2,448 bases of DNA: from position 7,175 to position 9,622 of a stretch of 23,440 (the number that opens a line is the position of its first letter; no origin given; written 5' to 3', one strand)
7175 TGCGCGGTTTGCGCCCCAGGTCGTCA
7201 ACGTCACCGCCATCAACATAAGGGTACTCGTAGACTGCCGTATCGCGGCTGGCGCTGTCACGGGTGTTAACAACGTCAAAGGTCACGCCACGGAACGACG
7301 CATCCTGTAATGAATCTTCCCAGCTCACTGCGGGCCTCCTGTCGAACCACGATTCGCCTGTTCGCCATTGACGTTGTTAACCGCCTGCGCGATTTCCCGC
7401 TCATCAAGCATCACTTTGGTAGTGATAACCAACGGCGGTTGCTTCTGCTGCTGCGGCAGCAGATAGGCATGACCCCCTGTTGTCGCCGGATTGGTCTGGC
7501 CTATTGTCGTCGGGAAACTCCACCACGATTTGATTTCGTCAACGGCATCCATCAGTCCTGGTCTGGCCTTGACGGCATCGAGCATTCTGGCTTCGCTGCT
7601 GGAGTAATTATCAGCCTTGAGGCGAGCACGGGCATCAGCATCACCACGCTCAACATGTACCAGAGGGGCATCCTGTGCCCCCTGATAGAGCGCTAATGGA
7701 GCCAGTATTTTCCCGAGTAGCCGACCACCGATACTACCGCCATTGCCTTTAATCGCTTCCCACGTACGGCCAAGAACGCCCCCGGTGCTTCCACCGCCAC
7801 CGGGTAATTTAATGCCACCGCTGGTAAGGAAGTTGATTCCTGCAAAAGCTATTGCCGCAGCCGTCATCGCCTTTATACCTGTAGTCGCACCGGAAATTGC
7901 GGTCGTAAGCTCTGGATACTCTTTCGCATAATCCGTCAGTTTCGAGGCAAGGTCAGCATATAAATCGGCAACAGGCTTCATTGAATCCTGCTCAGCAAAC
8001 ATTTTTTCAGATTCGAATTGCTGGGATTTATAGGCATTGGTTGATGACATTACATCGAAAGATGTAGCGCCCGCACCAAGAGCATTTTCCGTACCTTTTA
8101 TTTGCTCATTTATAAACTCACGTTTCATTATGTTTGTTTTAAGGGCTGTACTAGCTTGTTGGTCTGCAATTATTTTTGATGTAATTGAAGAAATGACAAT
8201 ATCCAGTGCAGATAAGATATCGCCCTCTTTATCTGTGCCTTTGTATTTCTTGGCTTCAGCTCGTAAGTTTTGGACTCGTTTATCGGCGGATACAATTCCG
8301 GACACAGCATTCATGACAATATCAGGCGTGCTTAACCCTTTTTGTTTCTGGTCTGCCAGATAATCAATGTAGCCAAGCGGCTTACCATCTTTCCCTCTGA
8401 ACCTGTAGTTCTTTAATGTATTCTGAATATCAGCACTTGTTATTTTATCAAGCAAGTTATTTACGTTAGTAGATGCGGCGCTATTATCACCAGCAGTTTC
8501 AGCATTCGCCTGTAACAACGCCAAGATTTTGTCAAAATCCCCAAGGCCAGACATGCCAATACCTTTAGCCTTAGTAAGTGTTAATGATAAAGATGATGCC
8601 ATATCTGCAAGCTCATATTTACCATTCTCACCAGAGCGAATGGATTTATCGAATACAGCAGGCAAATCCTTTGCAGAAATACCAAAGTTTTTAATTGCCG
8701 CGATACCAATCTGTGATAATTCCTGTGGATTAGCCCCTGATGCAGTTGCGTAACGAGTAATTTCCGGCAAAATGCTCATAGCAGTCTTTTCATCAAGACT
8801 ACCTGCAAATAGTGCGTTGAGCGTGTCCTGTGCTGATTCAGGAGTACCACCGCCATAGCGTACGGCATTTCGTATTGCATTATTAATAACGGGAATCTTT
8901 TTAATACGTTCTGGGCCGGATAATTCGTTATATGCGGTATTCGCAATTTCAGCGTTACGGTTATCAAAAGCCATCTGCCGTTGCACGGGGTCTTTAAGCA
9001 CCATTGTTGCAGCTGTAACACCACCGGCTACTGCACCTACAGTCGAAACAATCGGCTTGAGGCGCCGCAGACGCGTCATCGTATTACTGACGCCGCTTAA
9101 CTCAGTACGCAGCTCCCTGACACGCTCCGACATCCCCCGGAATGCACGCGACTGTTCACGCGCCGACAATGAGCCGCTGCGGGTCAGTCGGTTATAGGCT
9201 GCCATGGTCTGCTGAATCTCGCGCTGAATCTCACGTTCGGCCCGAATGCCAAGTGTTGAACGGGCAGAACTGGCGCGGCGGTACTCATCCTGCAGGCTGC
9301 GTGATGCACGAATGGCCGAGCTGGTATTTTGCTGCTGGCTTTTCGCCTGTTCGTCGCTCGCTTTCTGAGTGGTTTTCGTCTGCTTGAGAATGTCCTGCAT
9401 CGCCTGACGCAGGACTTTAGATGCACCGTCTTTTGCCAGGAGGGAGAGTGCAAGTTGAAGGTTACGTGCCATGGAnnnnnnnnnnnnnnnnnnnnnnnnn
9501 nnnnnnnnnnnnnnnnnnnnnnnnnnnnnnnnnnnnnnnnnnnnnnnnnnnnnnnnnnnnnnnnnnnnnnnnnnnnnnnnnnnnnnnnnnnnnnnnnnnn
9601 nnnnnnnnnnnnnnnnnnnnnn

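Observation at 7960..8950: AT-rich ~1-kb block embedded in-frame in the tape-measure gene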

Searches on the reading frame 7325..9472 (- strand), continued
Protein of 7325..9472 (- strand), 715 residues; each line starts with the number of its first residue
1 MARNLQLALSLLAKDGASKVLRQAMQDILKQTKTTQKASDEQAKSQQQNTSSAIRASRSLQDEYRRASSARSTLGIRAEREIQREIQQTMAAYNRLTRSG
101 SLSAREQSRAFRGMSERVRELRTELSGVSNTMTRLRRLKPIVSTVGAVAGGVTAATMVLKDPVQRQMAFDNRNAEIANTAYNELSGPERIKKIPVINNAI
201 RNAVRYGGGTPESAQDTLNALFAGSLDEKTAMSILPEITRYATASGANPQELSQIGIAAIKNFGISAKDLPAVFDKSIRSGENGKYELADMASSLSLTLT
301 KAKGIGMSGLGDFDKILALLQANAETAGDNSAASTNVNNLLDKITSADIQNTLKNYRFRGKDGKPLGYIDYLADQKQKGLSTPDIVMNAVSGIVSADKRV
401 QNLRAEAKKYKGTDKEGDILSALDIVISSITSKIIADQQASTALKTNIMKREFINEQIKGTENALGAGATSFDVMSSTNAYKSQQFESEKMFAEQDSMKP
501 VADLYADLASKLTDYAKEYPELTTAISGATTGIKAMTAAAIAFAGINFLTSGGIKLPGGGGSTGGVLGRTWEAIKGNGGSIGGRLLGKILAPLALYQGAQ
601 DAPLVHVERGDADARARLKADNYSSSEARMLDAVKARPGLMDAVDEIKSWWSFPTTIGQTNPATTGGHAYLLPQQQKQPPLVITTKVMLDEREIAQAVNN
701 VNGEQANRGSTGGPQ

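Call 36: find_encoding_contigs(protein=P0107, flank=6000, max_places=1)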
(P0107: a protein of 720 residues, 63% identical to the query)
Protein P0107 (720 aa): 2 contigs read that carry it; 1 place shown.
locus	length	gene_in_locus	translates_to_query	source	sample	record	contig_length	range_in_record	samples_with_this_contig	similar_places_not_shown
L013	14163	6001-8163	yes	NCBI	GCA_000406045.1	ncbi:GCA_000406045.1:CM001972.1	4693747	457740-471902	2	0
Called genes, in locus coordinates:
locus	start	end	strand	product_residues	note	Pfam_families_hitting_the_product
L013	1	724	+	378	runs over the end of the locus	PF10123:Mu-like_Pro_N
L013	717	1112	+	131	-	-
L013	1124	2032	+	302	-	PF10124:Mu-like_gpT, PF25209:Phage_capsid_4, PF10124:Mu-like_gpT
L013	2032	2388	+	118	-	PF17891:FluMu_N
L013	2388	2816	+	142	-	PF07030:Phage_Mu_Gp36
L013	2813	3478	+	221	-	PF08873:Phage_Mu_Gp37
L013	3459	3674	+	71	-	PF10948:DUF2635 (weak)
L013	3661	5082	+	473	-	PF04984:Phage_sheath_1, PF17482:Phage_sheath_1C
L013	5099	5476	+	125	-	-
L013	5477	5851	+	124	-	-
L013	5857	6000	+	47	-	-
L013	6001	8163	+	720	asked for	PF10145:PhageMin_Tail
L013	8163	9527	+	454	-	PF07157:DNA_circ_N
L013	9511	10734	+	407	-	PF21683:GpP-like_1st, PF22255:Gp44-like_2nd, PF22630:NMB1110_3rd, PF22174:NMB1110-like_C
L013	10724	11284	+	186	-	PF06890:Phage_Mu_Gp45, PF00391:PEP-utilizers (faint)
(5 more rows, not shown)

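Call 37: find_encoding_contigs(protein=P0070, flank=6000, max_places=1)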
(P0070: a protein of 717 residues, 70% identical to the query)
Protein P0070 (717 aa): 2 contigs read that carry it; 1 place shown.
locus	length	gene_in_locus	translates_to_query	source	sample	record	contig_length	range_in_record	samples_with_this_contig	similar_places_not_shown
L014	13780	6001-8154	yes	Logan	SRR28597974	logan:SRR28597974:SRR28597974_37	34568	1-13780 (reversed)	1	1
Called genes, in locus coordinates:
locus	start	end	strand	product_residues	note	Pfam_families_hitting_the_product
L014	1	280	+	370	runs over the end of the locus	PF10123:Mu-like_Pro_N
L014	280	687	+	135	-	-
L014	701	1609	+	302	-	PF10124:Mu-like_gpT, PF25209:Phage_capsid_4, PF10124:Mu-like_gpT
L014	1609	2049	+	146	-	PF17891:FluMu_N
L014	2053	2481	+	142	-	PF07030:Phage_Mu_Gp36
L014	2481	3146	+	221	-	PF08873:Phage_Mu_Gp37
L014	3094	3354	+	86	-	PF10948:DUF2635 (weak)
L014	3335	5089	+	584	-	PF17481:Phage_sheath_domII (faint), PF04984:Phage_sheath_1, PF17482:Phage_sheath_1C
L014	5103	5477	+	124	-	-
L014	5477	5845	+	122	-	-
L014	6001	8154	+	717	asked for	PF10145:PhageMin_Tail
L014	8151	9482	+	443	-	PF07157:DNA_circ_N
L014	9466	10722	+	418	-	PF21683:GpP-like_1st, PF22255:Gp44-like_2nd, PF22630:NMB1110_3rd, PF22174:NMB1110-like_C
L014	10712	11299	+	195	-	PF06890:Phage_Mu_Gp45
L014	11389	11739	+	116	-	PF07409:GP46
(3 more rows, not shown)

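Call 38: find_encoding_contigs(protein=P0104, flank=6000, max_places=1)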
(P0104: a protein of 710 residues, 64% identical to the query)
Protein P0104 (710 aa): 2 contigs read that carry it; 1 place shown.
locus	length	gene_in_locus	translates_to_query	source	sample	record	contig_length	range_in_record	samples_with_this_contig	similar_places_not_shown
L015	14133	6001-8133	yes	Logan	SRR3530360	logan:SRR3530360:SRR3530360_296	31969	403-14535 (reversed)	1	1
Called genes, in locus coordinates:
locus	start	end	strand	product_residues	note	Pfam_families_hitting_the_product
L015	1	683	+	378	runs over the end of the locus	PF10123:Mu-like_Pro_N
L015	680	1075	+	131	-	-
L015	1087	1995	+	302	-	PF10124:Mu-like_gpT, PF25209:Phage_capsid_4, PF10124:Mu-like_gpT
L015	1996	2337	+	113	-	PF17891:FluMu_N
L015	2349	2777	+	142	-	PF07030:Phage_Mu_Gp36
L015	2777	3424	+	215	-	PF08873:Phage_Mu_Gp37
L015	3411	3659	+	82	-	-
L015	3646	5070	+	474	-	PF17481:Phage_sheath_domII (faint), PF04984:Phage_sheath_1, PF17482:Phage_sheath_1C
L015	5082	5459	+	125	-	-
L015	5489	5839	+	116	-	-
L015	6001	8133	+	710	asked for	PF10145:PhageMin_Tail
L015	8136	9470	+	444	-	PF07157:DNA_circ_N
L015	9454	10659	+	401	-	PF21683:GpP-like_1st, PF22255:Gp44-like_2nd, PF22630:NMB1110_3rd, PF22174:NMB1110-like_C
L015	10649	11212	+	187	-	PF06890:Phage_Mu_Gp45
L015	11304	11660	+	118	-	PF07409:GP46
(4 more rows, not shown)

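Call 39: find_encoding_contigs(protein=P0101, flank=6000, max_places=1)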
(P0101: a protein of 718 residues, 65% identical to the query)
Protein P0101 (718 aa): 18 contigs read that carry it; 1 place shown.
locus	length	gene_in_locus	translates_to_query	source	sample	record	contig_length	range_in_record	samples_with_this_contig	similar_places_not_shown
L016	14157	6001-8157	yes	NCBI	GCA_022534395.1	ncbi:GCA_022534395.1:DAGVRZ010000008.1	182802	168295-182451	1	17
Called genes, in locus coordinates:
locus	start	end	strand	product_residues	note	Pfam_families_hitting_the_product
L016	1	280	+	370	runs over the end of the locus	PF10123:Mu-like_Pro_N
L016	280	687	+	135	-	-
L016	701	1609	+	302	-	PF10124:Mu-like_gpT, PF25209:Phage_capsid_4, PF10124:Mu-like_gpT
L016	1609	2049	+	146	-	PF17891:FluMu_N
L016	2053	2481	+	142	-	PF07030:Phage_Mu_Gp36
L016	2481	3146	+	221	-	PF08873:Phage_Mu_Gp37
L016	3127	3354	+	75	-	PF10948:DUF2635 (weak)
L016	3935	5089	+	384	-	PF04984:Phage_sheath_1, PF17482:Phage_sheath_1C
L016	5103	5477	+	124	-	-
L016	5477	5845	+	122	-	-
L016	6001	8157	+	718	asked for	PF10145:PhageMin_Tail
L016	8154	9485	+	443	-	PF07157:DNA_circ_N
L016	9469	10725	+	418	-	PF21683:GpP-like_1st, PF22255:Gp44-like_2nd, PF22630:NMB1110_3rd, PF22174:NMB1110-like_C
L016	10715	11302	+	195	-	PF06890:Phage_Mu_Gp45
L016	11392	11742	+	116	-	PF07409:GP46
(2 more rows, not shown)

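Call 45: find_encoding_contigs(protein=window:7325-9472:-, flank=3000, max_places=3)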
Protein window:7325-9472:- (715 aa): 24 contigs read that carry it; 3 places shown.
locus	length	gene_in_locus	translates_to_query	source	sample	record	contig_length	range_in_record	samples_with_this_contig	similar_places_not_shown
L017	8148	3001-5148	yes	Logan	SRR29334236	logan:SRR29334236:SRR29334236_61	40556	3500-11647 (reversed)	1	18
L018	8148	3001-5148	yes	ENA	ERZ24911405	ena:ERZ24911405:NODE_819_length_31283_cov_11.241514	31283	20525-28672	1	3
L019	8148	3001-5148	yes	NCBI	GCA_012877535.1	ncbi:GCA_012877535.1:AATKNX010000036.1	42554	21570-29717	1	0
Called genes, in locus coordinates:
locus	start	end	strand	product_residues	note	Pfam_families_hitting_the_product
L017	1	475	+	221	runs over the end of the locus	PF08873:Phage_Mu_Gp37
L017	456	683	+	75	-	-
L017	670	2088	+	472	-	PF04984:Phage_sheath_1, PF17482:Phage_sheath_1C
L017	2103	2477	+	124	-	-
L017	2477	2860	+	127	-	-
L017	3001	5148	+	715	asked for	PF10145:PhageMin_Tail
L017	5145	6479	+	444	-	PF07157:DNA_circ_N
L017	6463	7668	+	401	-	PF21683:GpP-like_1st, PF22255:Gp44-like_2nd, PF22630:NMB1110_3rd, PF22174:NMB1110-like_C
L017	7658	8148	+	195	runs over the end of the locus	PF06890:Phage_Mu_Gp45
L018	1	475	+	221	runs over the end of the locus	PF08873:Phage_Mu_Gp37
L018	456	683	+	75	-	PF10948:DUF2635 (weak)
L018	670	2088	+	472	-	PF04984:Phage_sheath_1, PF17482:Phage_sheath_1C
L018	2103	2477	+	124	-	-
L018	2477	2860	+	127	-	-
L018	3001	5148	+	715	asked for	PF10145:PhageMin_Tail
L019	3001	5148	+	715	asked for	PF10145:PhageMin_Tail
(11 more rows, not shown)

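Call 46: search_solved_structures(query=window:7328-9472:-, max_evalue=0.01)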
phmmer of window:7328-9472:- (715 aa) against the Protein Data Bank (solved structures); distinct sequences matched with E-value up to 0.01: 0.

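Call 51: search_protein_families(library=pfam, proteins=[P0115], max_evalue=0.01)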
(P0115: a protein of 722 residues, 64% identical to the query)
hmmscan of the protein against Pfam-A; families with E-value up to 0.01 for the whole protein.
P0115 (722 aa): 1 family
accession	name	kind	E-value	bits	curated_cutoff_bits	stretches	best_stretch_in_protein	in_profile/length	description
PF10145.14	PhageMin_Tail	-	1.4e-19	71.2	33.2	1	205-403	5-193/201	Phage-related minor tail protein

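Call 62: predict_structure(alignment_id=A1)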
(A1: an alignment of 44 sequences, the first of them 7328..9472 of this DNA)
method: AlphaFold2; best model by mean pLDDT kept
length: 715 residues; sequences in the alignment: 44
mean_pLDDT: 58.9   pTM: 0.51
mean pLDDT of the five models: 58.9, 58.2, 57.2, 55.4, 54.5
residues with pLDDT >= 90: 67; 70-90: 253; 50-70: 51; < 50: 344
segments of 3 or more residues with pLDDT < 50: 1-87, 89-161, 506-610, 638-685, 694-715
pLDDT, mean of each block of 10 residues (from residue 1): 35 32 35 37 35 31 35 36 45 41 38 43 36 31 27 31 63 80 79 84 82 86 85 87 86 92 89 90 86 92 89 92 85 91 86 85 82 85 86 88 89 86 89 88 89 87 80 81 72 62 49 43 34 33 32 26 26 28 28 24 30 59 53 51 33 26 31 35 42 40 31 29
secondary structure, 60 per line:
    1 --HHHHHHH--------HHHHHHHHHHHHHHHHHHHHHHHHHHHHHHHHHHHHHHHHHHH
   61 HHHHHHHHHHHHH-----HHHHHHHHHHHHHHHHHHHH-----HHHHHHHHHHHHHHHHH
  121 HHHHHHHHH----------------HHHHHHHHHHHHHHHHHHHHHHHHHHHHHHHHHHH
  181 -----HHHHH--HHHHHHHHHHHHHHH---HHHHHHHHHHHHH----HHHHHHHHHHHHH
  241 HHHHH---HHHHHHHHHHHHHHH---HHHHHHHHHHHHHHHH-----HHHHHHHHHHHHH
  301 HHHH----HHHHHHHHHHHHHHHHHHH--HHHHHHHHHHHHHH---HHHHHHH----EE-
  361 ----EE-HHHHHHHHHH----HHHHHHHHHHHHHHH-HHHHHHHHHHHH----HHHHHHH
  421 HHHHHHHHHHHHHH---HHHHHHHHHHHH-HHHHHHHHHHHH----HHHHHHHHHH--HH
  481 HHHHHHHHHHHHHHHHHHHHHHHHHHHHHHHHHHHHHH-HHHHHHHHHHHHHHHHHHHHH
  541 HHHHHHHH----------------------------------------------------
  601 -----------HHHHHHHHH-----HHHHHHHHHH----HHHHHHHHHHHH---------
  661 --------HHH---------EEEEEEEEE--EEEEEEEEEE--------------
elements in order (helices of 4 or more, strands of 3 or more residues): H3-9 H18-73 H79-98 H104-129 H146-180 H186-190 H193-207 H211-223 H228-245 H249-263 H267-282 H288-304 H309-327 H330-343 H347-353 H368-377 H382-396 H398-409 H414-434 H438-449 H451-462 H467-476 H479-518 H520-548 H612-620 H626-635 H640-651 E681-689 E692-701
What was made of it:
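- Domain: the AF2 confident region 161-500 matches the block (call 62).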

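Call 64: fold_search(model_id=the predicted structure, library=pdb)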
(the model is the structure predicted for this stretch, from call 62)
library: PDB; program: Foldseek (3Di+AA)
matches with E <= 10: 524; with E <= 0.001: 0
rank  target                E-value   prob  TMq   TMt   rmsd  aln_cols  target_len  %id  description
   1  5uen_B                2.7e-02  0.35  0.09  0.14  30.1       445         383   12  Crystal structure of the human adenosine A1 receptor A1AR-bRIL in complex with the covalent antagonist DU172 at 3.2A r (released 2017-03-01)
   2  4eiy                  1.1e-01  0.21  0.09  0.14  30.7       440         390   10  Crystal structure of the chimeric protein of A2aAR-BRIL in complex with ZM241385 at 1.8A resolution (released 2012-07-25)
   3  6aqf                  1.1e-01  0.18  0.09  0.14  31.2       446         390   11  Crystal structure of A2AAR-BRIL in complex with the antagonist ZM241385 produced from Pichia pastoris (released 2018-01-10)
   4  6ps7                  1.2e-01  0.15  0.08  0.13  30.7       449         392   11  XFEL A2aR structure by ligand exchange from LUF5843 to ZM241385. (released 2019-11-13)
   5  8cu7                  1.2e-01  0.16  0.08  0.13  30.8       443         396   10  Crystal structure of A2AAR-StaR2-bRIL in complex with a novel A2a antagonist, LJ-4517 (released 2022-08-31)
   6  5uen_A                1.2e-01  0.15  0.08  0.13  30.9       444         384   11  Crystal structure of the human adenosine A1 receptor A1AR-bRIL in complex with the covalent antagonist DU172 at 3.2A r (released 2017-03-01)
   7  5k2a                  1.3e-01  0.20  0.09  0.14  30.4       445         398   11  2.5 angstrom A2a adenosine receptor structure with sulfur SAD phasing using XFEL data (released 2016-09-21)
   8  5iu7                  1.3e-01  0.16  0.08  0.13  30.6       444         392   11  Crystal structure of stabilized A2A adenosine receptor A2AR-StaR2-bRIL in complex with compound 12c at 1.9A resolution (released 2016-06-29)
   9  9fup                  1.4e-01  0.18  0.09  0.15  30.7       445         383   11  Serial microseconds crystallography at ID29 using fixed-target (small foils): A2a adenosine receptor co-crystallised wit (released 2025-01-22)
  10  6wgt_C                1.4e-01  0.15  0.08  0.13  30.6       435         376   10  Crystal structure of HTR2A with hallucinogenic agonist (released 2020-09-23)
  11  6jzh                  1.4e-01  0.18  0.09  0.14  30.6       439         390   11  Structure of human A2A adenosine receptor in complex with ZM241385 obtained from SFX experiments under atmospheric press (released 2019-10-30)
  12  5cwp                  1.5e-01  0.28  0.09  0.20  17.4       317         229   10  Crystal structure of de novo designed helical repeat protein DHR79 (released 2015-12-16)
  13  9ynh_X                1.6e-01  0.14  0.08  0.10  52.0       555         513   11  Full-length human cytoplasmic dynein-1 in phi-like state bound to dynactin-p150glued and LIS1 (released 2026-01-28)
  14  5iu4                  1.6e-01  0.14  0.08  0.13  30.6       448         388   12  Crystal structure of stabilized A2A adenosine receptor A2AR-StaR2-bRIL in complex with ZM241385 at 1.7A resolution (released 2016-06-29)
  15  8rwd                  1.8e-01  0.15  0.09  0.13  30.6       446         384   12  Crystal structure of the adenosine A2A receptor in complex with the synthetic photoswitch 'StilSwitch3 (released 2025-01-08)
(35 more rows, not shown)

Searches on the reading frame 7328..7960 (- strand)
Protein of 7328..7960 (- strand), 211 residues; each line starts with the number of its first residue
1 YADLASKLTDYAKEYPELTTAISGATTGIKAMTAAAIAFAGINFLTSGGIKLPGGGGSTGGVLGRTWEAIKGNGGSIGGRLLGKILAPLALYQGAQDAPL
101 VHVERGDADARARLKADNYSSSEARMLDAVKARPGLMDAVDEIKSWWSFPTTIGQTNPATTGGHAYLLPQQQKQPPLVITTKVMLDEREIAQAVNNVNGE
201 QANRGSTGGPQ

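Call 21: search_dna_similar(query=window:7328-7960:-, collection=phages, mode=protein, max_rows=25)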
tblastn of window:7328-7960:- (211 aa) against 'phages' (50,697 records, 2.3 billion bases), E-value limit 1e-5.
No match.
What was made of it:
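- Tried and rejected: tblastn of the C-terminal module against phages found nothing (call 21).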
